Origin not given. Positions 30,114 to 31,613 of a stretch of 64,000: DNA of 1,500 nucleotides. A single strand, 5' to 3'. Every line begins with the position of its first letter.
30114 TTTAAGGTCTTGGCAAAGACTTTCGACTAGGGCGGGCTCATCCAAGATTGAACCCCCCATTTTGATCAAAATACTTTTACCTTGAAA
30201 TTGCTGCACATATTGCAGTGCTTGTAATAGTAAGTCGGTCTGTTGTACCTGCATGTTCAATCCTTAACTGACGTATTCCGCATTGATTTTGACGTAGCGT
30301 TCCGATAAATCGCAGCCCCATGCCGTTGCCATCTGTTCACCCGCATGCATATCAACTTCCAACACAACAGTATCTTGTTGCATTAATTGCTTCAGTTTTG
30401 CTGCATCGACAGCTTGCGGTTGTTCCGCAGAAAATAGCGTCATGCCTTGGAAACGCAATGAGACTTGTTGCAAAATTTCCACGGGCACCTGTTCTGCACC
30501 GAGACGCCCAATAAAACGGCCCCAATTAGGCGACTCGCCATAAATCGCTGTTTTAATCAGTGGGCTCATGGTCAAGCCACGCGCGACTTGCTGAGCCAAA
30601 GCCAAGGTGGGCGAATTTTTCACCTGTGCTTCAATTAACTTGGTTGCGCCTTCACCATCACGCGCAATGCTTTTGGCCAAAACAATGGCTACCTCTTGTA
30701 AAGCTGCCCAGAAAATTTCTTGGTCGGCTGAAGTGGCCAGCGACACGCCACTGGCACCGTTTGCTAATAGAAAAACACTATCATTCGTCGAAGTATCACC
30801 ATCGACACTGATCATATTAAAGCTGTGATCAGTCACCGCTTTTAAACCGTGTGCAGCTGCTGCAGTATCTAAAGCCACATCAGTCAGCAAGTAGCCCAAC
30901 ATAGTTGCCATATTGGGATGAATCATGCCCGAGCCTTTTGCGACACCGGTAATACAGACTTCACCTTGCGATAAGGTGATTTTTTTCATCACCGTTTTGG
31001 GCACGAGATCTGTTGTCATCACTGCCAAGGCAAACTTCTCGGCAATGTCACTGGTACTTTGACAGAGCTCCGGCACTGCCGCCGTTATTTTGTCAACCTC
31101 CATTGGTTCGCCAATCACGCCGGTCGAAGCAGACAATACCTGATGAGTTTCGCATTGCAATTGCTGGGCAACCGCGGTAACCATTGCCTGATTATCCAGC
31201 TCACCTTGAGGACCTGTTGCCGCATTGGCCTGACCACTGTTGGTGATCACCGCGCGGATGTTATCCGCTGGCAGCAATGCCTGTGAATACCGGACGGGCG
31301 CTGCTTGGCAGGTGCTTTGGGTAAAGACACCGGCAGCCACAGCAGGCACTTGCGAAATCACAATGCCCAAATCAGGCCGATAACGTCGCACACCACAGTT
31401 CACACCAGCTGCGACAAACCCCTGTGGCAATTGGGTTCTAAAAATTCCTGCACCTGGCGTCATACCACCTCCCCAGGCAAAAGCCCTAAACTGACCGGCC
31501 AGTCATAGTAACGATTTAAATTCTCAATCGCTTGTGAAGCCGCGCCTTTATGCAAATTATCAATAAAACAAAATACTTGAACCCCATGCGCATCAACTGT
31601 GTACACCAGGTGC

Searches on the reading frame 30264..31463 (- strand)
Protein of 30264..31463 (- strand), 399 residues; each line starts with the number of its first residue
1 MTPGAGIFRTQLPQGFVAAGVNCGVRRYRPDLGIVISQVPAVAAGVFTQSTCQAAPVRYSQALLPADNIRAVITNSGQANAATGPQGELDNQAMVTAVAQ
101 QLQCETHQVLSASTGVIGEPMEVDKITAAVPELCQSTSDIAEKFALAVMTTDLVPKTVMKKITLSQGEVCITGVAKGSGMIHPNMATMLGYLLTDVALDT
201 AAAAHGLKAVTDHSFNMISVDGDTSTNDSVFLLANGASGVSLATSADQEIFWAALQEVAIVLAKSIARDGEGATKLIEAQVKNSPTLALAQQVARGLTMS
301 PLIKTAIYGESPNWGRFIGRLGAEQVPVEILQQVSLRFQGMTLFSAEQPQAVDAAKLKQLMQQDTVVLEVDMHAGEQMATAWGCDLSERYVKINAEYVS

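Call 11: search_protein_families(library=ncbifam, proteins=[window:30264-31463:-])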
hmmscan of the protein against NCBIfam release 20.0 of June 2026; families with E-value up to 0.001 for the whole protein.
window:30264-31463:- (399 aa): 2 families
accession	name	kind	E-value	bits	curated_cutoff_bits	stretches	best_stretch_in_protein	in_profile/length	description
NF003802.0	PRK05388.1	equivalog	1.2e-133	445.5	351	1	11-399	8-400/400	bifunctional glutamate N-acetyltransferase/amino-acid acetyltransferase ArgJ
TIGR00120.1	ArgJ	equivalog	9.9e-126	419.8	298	1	12-398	7-404/405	bifunctional ornithine acetyltransferase/N-acetylglutamate synthase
